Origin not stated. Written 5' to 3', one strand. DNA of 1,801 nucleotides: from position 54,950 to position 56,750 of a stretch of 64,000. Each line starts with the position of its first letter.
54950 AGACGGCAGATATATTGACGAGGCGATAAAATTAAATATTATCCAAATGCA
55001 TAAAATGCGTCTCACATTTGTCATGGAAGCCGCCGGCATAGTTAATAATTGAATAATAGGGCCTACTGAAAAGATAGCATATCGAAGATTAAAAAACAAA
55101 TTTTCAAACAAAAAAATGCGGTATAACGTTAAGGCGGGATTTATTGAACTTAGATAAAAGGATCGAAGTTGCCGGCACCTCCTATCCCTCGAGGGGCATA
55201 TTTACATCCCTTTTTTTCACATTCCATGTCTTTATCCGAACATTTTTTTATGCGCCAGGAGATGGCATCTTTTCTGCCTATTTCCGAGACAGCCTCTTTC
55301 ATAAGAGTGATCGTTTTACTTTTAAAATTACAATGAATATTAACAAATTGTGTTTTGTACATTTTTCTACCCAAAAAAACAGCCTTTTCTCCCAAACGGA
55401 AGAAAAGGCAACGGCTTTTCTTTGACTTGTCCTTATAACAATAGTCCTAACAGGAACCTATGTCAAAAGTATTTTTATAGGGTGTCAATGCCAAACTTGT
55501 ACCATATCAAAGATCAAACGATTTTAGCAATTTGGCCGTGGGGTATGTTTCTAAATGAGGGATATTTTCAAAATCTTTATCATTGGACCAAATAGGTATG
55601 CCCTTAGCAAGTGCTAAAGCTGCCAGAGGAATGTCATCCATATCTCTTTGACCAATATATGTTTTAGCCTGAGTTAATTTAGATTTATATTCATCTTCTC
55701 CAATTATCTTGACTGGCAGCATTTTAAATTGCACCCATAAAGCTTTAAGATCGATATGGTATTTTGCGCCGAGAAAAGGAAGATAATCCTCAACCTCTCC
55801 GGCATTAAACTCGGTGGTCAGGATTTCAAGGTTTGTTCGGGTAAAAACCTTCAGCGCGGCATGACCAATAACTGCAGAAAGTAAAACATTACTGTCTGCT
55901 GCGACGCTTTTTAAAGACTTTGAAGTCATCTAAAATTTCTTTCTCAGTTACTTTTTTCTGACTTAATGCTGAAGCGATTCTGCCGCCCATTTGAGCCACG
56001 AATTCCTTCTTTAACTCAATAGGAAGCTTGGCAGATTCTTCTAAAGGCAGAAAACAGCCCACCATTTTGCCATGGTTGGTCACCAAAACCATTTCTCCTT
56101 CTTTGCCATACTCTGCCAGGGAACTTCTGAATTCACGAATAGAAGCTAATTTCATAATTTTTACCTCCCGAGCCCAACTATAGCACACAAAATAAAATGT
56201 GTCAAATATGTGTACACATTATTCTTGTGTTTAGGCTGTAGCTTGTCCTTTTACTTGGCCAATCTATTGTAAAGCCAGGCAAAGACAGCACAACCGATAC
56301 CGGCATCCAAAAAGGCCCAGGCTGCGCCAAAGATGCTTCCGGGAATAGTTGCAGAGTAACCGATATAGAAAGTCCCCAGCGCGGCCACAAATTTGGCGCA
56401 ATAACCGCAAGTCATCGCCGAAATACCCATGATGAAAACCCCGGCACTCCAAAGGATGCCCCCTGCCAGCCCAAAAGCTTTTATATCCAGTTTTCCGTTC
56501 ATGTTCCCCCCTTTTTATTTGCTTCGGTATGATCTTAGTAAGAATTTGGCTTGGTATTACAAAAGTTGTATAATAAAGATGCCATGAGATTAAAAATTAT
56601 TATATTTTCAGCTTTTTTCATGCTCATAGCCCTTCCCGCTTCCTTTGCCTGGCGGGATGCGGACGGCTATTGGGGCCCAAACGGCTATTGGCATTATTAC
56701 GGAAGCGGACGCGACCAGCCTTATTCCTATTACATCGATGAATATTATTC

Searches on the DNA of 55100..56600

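Call 98: search_rna_families(source=window, start=55100, end=56600, threshold=evalue, max_evalue=1)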
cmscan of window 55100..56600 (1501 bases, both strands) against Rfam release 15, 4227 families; matches with E-value up to 1: 3.
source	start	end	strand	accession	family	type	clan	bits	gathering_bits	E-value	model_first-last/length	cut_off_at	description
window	55375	55473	-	RF00515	PyrR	Cis-reg;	-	24.7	54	0.91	1-115/115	no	PyrR binding site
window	56171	56238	-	RF04238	mir-4012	Gene; miRNA;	-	23.5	80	0.088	1-63/63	no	mir-4012 microRNA precursor family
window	56495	56556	-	RF02098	DGCR5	Gene; lncRNA;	-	20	50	0.81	1-49/49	no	DiGeorge syndrome critical region gene 5 conserved region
